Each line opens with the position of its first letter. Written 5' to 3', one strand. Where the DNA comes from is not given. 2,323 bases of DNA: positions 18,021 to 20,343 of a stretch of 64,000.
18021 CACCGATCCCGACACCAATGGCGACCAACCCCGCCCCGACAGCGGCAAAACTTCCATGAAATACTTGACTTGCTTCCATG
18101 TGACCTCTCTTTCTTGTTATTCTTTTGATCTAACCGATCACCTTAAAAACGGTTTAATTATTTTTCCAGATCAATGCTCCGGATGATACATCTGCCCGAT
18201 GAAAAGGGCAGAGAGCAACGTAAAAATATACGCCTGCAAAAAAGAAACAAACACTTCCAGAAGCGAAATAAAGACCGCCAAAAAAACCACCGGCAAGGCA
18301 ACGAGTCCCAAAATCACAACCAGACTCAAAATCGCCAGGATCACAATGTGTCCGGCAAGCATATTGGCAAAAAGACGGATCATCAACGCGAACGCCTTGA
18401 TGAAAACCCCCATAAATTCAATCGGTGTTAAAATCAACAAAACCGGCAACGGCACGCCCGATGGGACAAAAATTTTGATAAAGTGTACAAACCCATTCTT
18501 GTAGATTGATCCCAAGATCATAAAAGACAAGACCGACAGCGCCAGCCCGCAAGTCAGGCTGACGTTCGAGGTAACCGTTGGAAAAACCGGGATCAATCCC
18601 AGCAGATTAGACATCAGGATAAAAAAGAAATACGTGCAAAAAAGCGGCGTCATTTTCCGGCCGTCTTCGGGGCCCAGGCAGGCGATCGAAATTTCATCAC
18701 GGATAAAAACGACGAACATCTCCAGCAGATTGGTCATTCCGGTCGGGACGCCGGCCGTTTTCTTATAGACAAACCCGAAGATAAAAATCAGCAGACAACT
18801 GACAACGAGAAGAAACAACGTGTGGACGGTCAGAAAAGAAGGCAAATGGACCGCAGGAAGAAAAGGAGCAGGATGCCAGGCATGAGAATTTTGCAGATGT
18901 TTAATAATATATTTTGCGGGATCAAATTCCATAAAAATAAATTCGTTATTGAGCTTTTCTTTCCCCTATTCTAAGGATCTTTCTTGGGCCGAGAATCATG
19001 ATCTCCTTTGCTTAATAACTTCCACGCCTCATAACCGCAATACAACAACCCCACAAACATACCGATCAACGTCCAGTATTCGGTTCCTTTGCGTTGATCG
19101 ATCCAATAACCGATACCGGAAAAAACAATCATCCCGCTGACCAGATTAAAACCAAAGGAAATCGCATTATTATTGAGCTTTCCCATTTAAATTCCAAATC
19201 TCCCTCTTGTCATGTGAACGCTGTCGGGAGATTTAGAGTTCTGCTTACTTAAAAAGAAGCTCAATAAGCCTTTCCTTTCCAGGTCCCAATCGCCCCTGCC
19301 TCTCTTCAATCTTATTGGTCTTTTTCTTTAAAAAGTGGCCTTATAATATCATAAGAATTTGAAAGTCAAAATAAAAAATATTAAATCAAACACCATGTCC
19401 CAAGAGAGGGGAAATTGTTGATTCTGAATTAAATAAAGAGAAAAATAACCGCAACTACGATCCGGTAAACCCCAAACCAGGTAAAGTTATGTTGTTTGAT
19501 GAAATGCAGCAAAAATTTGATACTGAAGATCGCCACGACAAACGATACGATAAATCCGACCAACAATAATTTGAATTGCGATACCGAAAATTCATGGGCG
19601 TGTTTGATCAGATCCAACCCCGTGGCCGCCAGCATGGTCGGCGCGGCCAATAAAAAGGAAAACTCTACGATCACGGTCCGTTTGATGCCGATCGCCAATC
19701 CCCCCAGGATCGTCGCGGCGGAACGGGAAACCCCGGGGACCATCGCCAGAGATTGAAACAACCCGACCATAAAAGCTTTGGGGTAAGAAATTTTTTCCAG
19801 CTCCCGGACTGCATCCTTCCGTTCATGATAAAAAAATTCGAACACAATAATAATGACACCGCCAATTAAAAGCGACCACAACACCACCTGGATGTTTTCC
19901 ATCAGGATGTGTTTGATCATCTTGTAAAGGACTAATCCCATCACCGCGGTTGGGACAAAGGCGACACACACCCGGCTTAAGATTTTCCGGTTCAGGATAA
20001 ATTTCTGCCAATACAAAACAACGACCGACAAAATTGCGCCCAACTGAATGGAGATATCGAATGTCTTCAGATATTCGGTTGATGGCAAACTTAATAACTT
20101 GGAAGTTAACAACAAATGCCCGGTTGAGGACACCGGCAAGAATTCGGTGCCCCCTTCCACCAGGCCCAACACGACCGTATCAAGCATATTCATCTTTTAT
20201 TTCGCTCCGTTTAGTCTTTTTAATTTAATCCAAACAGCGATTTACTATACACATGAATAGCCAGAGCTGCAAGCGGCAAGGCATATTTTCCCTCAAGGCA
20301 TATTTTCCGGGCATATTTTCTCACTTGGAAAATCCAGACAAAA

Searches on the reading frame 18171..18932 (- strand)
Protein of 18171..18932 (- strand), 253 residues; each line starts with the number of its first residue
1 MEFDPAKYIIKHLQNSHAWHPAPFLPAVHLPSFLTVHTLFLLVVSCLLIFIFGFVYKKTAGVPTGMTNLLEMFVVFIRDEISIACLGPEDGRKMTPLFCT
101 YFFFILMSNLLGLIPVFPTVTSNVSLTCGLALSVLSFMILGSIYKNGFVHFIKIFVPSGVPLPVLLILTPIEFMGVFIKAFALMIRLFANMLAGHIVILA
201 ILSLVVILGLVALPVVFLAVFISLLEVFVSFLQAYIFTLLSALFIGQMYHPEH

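Call 23: search_protein_families(library=pfam, proteins=[window:18171-18932:-])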
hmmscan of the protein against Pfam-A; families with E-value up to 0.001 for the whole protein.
window:18171-18932:- (253 aa): 1 family
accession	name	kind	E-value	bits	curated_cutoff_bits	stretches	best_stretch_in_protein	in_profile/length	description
PF00119.25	ATP-synt_A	-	4.5e-52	177.5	33.9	1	40-245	2-216/217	ATP synthase A chain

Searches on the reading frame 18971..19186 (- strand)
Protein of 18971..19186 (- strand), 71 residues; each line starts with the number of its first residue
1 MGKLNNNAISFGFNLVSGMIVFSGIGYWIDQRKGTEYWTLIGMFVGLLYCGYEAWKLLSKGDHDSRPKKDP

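Call 23: search_protein_families(library=pfam, proteins=[window:18971-19186:-])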
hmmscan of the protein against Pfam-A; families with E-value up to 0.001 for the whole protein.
window:18971-19186:- (71 aa): 1 family
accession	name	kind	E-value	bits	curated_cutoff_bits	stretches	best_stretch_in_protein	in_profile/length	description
PF09527.15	ATPase_gene1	-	7.3e-12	45.6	26.6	1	8-56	4-53/54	Putative F0F1-ATPase subunit Ca2+/Mg2+ transporter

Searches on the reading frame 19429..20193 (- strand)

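Call 23: search_protein_families(library=pfam, proteins=[window:19429-20193:-])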
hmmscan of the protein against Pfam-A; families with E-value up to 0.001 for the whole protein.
window:19429-20193:- (254 aa): 1 family
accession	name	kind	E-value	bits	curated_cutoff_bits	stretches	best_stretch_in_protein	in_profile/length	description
PF02673.24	BacA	-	1e-71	242.1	33.4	1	7-250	2-257/257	Bacitracin resistance protein BacA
